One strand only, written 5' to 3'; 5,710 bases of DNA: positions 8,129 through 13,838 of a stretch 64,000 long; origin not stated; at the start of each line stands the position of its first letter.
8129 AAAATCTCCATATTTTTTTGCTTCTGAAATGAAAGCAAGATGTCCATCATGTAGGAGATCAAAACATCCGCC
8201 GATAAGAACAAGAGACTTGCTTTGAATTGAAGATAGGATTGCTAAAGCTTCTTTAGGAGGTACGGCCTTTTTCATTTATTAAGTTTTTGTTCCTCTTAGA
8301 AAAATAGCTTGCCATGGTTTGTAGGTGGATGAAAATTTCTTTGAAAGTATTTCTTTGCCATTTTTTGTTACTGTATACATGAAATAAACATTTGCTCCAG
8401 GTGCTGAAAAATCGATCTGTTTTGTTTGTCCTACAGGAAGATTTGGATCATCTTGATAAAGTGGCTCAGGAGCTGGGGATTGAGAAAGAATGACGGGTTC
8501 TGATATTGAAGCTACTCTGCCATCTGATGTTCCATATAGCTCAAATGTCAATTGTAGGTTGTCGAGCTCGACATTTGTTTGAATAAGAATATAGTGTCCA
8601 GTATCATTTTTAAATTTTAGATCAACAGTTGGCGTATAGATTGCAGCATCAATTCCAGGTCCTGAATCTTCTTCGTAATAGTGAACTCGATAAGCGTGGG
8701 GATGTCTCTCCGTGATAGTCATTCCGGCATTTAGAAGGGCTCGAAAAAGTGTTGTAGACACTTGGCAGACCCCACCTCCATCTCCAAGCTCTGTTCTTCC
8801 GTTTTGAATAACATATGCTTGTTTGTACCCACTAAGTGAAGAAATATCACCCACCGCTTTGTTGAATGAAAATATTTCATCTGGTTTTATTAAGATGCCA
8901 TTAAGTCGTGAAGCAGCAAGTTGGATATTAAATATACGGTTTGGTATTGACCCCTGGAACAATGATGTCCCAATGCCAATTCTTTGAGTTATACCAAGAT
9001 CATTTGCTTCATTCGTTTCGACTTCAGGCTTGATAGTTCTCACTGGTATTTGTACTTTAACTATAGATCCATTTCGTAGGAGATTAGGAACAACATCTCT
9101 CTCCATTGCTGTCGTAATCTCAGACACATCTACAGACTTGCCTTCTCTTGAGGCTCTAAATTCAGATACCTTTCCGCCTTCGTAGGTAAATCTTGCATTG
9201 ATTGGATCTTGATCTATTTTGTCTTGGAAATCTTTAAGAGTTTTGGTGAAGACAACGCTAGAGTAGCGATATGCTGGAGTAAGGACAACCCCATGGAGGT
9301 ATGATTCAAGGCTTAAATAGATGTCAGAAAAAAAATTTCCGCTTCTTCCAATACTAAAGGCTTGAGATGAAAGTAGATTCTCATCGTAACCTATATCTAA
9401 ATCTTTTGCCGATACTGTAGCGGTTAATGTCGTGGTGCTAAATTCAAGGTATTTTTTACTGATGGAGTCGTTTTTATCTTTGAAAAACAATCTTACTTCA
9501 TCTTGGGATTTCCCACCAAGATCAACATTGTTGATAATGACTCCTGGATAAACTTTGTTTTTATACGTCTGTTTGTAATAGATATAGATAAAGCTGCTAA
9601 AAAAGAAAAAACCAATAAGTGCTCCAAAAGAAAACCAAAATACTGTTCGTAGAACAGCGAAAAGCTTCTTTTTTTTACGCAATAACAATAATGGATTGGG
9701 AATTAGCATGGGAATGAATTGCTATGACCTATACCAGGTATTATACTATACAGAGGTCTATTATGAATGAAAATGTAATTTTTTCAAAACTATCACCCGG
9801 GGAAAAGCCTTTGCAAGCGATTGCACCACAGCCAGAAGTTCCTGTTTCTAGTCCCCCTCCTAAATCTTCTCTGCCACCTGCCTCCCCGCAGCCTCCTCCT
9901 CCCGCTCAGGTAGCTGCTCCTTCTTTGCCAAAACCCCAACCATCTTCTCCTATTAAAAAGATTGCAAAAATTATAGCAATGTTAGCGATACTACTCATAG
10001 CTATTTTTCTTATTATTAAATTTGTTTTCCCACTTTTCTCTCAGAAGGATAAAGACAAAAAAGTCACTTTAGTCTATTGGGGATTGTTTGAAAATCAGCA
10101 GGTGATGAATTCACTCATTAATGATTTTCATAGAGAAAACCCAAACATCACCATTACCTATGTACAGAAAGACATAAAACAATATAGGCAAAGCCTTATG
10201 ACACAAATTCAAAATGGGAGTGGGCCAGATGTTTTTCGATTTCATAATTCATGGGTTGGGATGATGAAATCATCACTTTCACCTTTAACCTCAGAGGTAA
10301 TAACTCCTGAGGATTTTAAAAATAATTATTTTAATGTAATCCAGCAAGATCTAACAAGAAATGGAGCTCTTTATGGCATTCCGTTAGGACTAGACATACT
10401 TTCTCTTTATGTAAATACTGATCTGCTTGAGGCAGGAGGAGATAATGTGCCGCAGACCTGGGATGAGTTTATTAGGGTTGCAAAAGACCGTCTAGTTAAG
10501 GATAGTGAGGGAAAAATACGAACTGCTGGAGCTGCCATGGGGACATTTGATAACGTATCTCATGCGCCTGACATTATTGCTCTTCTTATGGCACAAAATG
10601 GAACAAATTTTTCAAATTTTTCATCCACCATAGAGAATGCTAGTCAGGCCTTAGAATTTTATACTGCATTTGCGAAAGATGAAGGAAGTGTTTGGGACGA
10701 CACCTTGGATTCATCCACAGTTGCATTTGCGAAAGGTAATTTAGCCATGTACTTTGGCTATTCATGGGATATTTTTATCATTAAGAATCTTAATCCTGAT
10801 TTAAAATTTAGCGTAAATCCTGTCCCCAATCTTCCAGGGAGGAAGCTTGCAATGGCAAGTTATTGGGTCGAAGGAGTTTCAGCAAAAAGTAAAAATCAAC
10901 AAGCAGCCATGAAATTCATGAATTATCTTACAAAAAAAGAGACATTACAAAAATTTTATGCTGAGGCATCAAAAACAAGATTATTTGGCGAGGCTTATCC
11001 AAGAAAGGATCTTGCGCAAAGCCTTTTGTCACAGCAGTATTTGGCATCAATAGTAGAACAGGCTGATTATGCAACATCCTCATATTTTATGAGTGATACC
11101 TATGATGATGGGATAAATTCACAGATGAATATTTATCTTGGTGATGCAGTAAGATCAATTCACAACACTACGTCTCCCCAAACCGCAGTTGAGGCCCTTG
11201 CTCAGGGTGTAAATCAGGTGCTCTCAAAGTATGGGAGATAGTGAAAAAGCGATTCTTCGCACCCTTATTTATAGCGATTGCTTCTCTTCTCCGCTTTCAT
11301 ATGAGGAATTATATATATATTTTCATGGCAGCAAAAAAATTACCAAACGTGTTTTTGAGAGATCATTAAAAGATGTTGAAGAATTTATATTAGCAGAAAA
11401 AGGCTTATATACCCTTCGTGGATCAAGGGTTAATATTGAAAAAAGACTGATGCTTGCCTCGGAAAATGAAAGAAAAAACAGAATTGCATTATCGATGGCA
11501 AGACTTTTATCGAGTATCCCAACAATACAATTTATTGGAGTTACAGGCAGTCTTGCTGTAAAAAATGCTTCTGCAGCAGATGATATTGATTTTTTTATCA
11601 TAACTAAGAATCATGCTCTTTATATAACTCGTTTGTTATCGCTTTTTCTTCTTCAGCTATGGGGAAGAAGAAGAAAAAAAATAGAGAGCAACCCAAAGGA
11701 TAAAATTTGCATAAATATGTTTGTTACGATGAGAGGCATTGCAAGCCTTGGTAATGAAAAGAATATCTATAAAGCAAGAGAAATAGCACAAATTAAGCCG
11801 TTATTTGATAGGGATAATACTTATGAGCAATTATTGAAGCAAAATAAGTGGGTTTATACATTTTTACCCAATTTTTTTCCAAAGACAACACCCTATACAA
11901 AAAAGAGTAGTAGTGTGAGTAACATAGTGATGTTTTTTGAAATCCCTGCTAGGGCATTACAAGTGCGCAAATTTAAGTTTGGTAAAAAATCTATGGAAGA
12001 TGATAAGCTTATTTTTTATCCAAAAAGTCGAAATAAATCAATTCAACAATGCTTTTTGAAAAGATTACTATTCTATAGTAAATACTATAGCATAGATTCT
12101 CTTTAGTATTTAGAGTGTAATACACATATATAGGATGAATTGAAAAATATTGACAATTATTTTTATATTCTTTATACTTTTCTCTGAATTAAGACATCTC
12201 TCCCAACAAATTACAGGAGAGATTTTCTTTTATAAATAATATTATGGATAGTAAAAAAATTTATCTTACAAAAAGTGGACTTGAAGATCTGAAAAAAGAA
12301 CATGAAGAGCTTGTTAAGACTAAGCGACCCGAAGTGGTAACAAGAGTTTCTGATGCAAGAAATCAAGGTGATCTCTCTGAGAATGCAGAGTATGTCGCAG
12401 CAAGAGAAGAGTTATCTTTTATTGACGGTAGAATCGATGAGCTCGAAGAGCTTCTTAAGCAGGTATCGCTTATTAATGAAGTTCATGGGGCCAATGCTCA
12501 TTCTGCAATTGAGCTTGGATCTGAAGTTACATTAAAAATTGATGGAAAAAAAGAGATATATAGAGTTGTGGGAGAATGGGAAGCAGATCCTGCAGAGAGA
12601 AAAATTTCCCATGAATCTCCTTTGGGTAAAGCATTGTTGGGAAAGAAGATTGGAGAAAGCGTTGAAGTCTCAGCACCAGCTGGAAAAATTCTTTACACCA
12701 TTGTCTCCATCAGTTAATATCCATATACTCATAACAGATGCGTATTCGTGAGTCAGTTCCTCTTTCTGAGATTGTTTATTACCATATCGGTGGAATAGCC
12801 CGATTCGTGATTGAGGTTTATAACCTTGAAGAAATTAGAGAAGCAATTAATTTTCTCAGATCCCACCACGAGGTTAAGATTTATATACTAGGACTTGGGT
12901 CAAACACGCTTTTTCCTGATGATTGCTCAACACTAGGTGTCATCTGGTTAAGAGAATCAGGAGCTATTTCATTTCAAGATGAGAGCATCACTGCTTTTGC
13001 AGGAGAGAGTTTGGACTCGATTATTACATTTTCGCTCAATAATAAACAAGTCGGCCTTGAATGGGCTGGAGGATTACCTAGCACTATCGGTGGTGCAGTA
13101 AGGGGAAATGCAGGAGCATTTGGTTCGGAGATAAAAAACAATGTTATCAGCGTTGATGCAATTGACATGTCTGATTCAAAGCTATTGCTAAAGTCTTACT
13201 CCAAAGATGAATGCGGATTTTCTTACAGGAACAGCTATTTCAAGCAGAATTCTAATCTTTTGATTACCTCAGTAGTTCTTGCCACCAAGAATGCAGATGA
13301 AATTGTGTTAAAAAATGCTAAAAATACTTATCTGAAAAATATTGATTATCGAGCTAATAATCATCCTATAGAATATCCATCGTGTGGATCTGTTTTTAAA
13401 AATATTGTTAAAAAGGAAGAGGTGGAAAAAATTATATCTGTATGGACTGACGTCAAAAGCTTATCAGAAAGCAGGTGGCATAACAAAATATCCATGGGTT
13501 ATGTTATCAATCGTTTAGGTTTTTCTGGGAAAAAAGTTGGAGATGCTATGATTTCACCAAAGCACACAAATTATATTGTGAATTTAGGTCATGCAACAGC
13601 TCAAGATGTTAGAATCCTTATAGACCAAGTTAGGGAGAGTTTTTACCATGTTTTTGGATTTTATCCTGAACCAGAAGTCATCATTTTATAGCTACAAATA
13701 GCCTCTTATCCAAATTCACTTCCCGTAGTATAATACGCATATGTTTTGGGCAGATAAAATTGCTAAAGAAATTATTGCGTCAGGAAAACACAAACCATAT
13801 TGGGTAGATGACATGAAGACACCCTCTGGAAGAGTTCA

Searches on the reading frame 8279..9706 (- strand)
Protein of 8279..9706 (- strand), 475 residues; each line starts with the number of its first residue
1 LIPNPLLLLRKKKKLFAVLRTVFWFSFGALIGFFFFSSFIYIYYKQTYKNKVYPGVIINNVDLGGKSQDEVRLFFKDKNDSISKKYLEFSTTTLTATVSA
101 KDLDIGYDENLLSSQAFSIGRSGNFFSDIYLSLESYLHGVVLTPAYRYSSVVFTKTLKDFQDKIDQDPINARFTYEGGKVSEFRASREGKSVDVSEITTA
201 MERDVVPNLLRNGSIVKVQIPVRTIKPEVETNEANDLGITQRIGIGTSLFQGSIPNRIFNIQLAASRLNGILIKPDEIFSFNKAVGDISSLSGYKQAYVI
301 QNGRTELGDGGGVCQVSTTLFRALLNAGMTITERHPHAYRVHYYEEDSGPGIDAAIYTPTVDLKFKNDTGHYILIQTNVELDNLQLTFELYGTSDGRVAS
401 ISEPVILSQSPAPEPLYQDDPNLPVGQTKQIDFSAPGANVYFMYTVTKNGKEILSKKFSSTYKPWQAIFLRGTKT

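Call 11: search_protein_families(library=pfam, proteins=[window:8279-9706:-], max_evalue=0.0001)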
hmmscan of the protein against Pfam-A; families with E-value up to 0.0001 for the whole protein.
window:8279-9706:- (475 aa): 3 families
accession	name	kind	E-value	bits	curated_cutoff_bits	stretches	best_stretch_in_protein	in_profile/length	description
PF04294.18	VanW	-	5.7e-45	152.4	27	1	256-386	1-127/130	VanW like protein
PF12229.13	PG_binding_4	-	1.8e-12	47.9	22.1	1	97-200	2-103/117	Putative peptidoglycan binding domain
PF07501.17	G5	-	1.3e-05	25.7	23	1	413-474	12-75/75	G5 domain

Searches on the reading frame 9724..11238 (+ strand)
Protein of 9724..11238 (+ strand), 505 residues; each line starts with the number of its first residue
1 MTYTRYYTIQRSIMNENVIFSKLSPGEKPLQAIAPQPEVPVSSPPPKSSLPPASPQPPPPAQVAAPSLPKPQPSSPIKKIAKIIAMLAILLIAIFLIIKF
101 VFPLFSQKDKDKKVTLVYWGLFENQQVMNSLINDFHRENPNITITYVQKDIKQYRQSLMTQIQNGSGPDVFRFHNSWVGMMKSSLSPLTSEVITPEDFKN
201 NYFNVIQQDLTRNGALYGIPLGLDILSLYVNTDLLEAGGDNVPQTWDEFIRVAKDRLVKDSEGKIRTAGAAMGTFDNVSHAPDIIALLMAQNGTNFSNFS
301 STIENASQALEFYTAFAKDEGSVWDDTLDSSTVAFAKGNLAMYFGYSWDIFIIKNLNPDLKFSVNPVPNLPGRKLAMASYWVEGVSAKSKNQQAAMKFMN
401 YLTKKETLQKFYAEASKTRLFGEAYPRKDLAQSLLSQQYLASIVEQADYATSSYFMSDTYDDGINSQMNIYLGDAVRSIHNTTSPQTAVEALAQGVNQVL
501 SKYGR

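Call 11: search_protein_families(library=pfam, proteins=[window:9724-11238:+], max_evalue=0.0001)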
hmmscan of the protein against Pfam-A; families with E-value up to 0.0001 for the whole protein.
window:9724-11238:+ (505 aa): 2 families
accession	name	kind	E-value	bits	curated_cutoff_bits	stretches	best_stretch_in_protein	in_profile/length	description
PF13416.11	SBP_bac_8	-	3.3e-33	116.1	27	1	131-413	2-254/279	Bacterial extracellular solute-binding protein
PF01547.30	SBP_bac_1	-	2.2e-29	103.9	26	1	126-406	8-304/307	Bacterial extracellular solute-binding protein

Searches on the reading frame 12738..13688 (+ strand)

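Call 11: search_protein_families(library=pfam, proteins=[window:12738-13688:+], max_evalue=0.0001)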
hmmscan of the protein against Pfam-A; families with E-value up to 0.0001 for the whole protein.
window:12738-13688:+ (317 aa): 2 families
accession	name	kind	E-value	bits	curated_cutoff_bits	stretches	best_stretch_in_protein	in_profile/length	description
PF02873.21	MurB_C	-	8.6e-23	80.8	27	1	197-316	5-98/99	UDP-N-acetylenolpyruvoylglucosamine reductase, C-terminal domain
PF01565.28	FAD_binding_4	-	1.6e-13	51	26.4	1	22-146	2-132/139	FAD binding domain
